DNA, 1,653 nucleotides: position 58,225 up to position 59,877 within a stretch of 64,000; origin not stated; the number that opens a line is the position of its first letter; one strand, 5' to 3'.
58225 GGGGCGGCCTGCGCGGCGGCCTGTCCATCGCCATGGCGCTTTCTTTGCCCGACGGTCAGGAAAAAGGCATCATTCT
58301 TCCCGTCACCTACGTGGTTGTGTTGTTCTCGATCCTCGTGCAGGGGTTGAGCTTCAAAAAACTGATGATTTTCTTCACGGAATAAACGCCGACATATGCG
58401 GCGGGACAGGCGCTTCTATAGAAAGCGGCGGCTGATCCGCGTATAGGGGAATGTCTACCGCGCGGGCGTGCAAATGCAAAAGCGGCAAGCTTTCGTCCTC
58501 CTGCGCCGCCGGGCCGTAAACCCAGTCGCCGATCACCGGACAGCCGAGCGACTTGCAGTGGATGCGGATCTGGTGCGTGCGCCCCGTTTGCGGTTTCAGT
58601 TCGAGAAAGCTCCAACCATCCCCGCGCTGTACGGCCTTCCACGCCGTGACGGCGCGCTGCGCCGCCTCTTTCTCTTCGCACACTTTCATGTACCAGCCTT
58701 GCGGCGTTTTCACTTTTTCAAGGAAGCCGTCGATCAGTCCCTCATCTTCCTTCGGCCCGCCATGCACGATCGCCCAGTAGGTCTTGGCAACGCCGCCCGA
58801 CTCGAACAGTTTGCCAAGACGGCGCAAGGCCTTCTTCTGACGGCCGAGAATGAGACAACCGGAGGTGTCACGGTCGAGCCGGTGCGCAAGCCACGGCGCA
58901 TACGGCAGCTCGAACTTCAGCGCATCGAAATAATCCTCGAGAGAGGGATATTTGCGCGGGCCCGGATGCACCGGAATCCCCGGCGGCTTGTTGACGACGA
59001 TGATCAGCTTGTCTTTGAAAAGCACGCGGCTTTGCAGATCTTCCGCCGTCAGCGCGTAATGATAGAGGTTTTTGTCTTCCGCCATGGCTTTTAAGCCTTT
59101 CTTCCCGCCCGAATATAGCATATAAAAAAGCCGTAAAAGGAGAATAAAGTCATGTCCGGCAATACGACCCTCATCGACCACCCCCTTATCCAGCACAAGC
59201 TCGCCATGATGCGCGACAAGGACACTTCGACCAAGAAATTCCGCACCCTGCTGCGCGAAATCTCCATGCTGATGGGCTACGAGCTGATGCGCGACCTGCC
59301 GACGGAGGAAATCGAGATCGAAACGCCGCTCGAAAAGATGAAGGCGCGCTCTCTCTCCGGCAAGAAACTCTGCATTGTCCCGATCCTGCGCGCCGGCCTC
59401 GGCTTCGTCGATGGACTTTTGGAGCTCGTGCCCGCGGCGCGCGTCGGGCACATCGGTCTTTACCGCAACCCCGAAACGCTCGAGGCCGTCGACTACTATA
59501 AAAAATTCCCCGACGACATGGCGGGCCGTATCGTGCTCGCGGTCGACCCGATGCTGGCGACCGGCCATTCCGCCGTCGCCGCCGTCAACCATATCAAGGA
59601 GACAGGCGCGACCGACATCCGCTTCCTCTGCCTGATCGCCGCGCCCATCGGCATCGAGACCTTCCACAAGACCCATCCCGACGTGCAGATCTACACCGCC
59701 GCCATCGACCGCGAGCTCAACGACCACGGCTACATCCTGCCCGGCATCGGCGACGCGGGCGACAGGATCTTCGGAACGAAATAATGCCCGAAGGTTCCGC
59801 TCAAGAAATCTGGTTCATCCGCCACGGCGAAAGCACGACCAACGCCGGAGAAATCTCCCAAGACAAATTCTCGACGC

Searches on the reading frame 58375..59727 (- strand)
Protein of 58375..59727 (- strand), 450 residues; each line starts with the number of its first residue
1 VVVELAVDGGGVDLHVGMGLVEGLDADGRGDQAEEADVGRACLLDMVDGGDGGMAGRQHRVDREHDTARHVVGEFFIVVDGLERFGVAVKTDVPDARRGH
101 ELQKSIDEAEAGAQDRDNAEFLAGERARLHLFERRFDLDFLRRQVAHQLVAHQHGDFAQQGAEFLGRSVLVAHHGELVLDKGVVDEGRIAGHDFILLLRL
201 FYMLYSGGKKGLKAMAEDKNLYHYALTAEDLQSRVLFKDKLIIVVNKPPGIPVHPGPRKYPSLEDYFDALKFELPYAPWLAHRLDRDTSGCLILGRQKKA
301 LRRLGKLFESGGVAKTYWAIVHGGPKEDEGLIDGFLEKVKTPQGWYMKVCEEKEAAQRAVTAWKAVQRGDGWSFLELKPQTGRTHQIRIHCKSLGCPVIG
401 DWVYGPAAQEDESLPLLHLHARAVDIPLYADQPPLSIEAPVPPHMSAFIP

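Call 67: search_protein_families(library=pfam, proteins=[window:58375-59727:-], max_evalue=0.00001)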
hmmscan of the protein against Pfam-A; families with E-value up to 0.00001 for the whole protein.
window:58375-59727:- (450 aa): 1 family
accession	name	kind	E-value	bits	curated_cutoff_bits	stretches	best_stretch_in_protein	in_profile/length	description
PF00849.27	PseudoU_synth_2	-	8e-33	114.2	26.8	1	242-392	2-151/152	RNA pseudouridylate synthase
